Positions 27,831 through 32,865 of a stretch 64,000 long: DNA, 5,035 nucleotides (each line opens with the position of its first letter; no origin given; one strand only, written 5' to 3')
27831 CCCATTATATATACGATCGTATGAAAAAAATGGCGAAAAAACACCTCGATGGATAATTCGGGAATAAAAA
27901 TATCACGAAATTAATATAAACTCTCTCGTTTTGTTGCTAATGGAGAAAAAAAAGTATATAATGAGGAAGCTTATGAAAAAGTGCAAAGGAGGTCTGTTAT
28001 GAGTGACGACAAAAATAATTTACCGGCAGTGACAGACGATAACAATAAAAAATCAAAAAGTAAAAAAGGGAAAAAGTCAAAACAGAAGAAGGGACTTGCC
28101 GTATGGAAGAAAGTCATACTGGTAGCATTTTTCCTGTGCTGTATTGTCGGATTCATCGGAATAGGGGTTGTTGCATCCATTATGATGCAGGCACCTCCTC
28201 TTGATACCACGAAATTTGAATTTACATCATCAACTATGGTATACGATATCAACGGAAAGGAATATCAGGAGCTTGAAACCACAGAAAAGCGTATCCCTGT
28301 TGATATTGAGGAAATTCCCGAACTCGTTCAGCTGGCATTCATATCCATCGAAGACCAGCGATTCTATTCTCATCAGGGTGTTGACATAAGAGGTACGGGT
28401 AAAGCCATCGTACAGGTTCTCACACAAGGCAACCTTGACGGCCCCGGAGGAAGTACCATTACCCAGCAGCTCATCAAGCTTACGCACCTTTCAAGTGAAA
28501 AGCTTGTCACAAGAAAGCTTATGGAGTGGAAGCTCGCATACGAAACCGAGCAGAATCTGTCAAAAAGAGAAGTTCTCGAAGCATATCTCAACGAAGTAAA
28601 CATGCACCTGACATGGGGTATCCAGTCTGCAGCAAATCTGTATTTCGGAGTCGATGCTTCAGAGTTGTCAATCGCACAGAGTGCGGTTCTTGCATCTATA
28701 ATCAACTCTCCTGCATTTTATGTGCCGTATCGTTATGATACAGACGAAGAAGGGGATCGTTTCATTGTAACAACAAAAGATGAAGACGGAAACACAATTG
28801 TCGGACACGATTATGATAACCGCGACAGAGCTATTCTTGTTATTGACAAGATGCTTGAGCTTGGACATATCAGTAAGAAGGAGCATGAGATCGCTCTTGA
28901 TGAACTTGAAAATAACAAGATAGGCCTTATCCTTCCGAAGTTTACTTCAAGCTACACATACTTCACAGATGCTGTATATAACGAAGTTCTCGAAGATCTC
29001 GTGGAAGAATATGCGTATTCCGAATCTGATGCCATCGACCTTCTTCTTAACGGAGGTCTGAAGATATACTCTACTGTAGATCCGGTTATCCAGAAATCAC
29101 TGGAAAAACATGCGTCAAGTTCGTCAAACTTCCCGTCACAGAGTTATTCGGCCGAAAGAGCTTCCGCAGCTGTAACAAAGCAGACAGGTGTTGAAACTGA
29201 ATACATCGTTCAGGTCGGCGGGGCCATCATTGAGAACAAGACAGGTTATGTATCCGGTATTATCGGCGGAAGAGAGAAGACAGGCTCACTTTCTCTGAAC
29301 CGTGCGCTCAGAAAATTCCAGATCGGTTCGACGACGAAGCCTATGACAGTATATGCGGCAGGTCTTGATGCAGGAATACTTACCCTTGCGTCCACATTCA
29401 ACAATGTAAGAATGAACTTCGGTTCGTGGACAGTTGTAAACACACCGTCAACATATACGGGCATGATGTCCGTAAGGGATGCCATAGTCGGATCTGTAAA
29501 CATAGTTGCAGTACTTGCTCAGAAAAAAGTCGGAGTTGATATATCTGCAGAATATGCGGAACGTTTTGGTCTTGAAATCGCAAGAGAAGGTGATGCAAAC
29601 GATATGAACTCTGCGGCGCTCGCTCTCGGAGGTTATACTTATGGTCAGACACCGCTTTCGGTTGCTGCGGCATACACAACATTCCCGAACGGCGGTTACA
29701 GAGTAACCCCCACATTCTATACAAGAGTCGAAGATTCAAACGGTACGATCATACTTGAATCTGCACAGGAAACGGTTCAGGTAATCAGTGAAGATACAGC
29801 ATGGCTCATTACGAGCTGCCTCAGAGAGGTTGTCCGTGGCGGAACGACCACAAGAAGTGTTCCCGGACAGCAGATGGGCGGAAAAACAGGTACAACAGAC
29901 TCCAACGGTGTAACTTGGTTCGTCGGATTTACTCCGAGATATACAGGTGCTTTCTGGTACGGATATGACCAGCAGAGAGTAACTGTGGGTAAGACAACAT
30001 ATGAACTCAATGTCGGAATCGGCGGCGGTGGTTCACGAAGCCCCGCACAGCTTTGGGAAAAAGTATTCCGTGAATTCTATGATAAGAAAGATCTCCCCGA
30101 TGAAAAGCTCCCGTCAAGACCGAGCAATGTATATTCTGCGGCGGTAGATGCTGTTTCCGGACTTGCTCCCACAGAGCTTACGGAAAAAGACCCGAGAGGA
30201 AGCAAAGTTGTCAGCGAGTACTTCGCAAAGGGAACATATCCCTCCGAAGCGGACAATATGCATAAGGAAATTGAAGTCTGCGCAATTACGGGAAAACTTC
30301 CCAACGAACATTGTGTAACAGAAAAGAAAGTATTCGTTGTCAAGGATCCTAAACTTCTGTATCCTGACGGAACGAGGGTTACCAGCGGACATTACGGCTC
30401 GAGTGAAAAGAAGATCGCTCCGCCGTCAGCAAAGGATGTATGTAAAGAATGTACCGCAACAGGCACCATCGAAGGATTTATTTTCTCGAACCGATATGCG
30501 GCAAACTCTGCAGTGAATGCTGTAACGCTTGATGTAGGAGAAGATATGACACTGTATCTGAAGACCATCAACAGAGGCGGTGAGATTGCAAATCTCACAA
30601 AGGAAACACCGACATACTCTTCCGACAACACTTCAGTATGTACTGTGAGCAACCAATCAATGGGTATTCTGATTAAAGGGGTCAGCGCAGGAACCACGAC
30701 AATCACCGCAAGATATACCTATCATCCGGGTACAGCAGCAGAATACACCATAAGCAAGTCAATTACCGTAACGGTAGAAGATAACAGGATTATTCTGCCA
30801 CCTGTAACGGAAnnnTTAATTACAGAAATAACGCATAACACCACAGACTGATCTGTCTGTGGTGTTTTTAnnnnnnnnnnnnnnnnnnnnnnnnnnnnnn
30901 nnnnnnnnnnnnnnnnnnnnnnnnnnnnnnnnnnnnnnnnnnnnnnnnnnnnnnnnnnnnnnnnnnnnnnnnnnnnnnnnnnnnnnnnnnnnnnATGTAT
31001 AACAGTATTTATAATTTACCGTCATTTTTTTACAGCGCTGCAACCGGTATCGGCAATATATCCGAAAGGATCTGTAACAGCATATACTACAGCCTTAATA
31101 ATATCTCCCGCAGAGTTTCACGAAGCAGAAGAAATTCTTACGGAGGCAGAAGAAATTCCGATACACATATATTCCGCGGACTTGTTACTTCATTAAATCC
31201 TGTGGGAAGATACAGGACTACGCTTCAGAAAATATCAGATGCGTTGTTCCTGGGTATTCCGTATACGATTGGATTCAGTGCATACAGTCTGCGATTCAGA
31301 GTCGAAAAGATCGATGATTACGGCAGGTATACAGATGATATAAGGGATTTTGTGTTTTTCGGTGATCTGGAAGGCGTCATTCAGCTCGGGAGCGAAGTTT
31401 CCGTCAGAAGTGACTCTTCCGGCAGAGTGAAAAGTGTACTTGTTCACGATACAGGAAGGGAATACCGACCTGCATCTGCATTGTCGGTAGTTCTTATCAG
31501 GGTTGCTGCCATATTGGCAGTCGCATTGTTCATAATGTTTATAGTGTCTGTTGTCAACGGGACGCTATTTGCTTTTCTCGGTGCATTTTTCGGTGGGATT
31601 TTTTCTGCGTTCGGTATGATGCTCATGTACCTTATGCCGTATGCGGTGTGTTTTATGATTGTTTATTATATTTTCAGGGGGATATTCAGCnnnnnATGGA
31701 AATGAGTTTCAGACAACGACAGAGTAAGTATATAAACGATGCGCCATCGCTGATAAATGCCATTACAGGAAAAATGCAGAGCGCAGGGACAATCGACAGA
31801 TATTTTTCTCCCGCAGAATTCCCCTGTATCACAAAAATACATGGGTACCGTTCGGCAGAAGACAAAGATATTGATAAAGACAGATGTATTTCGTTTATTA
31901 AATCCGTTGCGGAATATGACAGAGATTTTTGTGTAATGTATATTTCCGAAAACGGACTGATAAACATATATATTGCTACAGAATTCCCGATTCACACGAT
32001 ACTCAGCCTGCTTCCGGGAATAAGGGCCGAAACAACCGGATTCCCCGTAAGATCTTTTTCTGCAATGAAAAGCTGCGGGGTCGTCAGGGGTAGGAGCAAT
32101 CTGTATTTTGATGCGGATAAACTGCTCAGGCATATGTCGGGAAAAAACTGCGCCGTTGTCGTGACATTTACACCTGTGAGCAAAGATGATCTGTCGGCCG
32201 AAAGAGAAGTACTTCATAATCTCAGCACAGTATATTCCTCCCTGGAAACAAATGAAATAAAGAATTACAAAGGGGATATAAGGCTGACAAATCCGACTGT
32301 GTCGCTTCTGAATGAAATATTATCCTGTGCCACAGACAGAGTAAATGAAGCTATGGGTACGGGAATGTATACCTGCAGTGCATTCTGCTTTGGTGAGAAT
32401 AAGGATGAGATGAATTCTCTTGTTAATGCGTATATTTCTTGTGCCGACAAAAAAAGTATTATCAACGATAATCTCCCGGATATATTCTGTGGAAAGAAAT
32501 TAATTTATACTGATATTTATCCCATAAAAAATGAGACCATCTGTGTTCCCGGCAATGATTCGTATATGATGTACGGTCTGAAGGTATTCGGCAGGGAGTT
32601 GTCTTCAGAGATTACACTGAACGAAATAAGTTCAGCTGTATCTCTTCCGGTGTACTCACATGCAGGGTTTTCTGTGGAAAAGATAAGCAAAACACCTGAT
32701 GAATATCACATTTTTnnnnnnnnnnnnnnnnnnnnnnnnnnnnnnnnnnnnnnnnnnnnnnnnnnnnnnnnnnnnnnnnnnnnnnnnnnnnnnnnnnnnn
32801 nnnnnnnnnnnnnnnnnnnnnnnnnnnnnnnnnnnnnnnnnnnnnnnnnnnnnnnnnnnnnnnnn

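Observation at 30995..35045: Three-gene operon: membrane protein, HerA/FtsK-like ATPase and ART-like protein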

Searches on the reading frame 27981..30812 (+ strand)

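Call 76: search_protein_families(library=pfam, proteins=[window:27981-30812:+], max_evalue=0.00001)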
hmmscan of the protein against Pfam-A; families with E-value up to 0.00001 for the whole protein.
window:27981-30812:+ (944 aa): 2 families
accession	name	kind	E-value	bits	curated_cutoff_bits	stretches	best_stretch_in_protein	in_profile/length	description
PF00912.28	Transgly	-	1e-49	168.8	27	1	92-253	2-163/178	Transglycosylase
PF00905.27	Transpeptidase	-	1.5e-32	113.4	22.1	1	416-656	5-269/299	Penicillin binding protein transpeptidase domain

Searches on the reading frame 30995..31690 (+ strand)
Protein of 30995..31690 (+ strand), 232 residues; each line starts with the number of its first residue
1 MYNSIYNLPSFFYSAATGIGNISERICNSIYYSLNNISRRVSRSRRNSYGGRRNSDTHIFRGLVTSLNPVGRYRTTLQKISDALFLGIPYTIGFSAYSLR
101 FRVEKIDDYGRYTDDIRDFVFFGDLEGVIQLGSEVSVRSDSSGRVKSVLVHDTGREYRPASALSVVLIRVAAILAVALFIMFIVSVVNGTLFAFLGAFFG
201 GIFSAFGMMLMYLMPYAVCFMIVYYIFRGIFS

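Call 3: search_protein_families(library=pfam, proteins=[window:30995-31690:+], max_evalue=0.1)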
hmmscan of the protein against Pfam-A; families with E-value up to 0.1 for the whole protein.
window:30995-31690:+ (232 aa): 0 families

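Call 4: search_protein_families(library=padloc, proteins=[window:30995-31690:+], max_evalue=0.1)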
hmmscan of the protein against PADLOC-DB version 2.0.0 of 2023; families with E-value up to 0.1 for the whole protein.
window:30995-31690:+ (232 aa): 0 families

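Call 5: search_protein_families(library=ncbifam, proteins=[window:30995-31690:+], max_evalue=0.1)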
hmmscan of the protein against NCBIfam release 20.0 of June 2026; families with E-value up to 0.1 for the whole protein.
window:30995-31690:+ (232 aa): 0 families

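Call 21: search_protein_families(library=phrogs, proteins=[window:30995-31690:+], max_evalue=0.1)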
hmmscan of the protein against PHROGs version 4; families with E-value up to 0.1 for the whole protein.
window:30995-31690:+ (232 aa): 0 families

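Call 44: search_protein_families(library=pfam, alignment_id=A6, max_evalue=0.001)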
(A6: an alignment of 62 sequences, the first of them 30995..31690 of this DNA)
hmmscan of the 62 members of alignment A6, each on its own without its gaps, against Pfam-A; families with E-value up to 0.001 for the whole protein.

A. member 1, window:30995-31690:+ (232 aa): 0 families

B. families by the number of members that match (of 62 scanned): 26 families (the first 25 are shown)
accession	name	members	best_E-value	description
PF12773.13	DZR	5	6.8e-09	Double zinc ribbon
PF13240.11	Zn_Ribbon_1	5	7.1e-08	zinc-ribbon domain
PF00498.31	FHA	4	1.6e-20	FHA domain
PF16697.10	Yop-YscD_cpl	4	4.6e-14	Inner membrane component of T3SS, cytoplasmic domain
PF00012.26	HSP70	3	6.4e-14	Hsp70 protein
PF13248.11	Zn_ribbon_3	3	7.3e-07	zinc-ribbon domain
PF24460.1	DUF7575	2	0.00059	Domain of unknown function (DUF7575)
PF00982.27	Glyco_transf_20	1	1.8e-141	Glycosyltransferase family 20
PF08238.18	Sel1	1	3.5e-59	Sel1 repeat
PF00072.30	Response_reg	1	3.4e-28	Response regulator receiver domain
PF01618.21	MotA_ExbB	1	4.9e-24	MotA/TolQ/ExbB proton channel family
PF00486.34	Trans_reg_C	1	1.6e-22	Transcriptional regulatory protein, C terminal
PF01435.24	Peptidase_M48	1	2.3e-21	Peptidase family M48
PF01061.29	ABC2_membrane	1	2.6e-18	ABC-2 type transporter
PF00092.34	VWA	1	1e-14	von Willebrand factor type A domain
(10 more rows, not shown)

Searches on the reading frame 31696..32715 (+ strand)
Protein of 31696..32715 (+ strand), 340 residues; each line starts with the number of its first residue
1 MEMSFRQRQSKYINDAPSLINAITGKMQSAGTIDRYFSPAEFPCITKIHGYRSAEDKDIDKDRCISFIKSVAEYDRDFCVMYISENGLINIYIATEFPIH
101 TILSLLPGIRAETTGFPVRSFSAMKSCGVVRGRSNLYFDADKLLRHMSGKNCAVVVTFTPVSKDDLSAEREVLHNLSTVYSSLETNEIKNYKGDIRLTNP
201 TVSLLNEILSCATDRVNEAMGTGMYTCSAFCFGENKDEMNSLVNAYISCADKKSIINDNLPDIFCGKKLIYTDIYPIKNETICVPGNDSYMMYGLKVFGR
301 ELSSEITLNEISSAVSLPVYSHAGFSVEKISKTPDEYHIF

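Call 89: search_solved_structures(query=A8, max_evalue=5)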
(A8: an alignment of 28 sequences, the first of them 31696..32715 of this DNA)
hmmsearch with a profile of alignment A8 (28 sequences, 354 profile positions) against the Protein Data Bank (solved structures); distinct sequences matched with E-value up to 5: 5.
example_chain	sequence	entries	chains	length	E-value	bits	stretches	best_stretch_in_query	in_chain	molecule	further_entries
9y5h_B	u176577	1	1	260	0.4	13.3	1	143-242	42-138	sc-t-SNARE-diff-#3.3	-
6y07_A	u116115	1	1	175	0.67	12.5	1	188-244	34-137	sohair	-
3g1z_A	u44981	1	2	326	0.94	12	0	87-152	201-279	Putative lysyl-tRNA synthetase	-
4qn1_A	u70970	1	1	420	0.99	11.9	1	153-241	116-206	E3 ubiquitin-protein ligase SHPRH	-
8uao_A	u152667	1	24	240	3.3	10.2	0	197-242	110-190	DpHF18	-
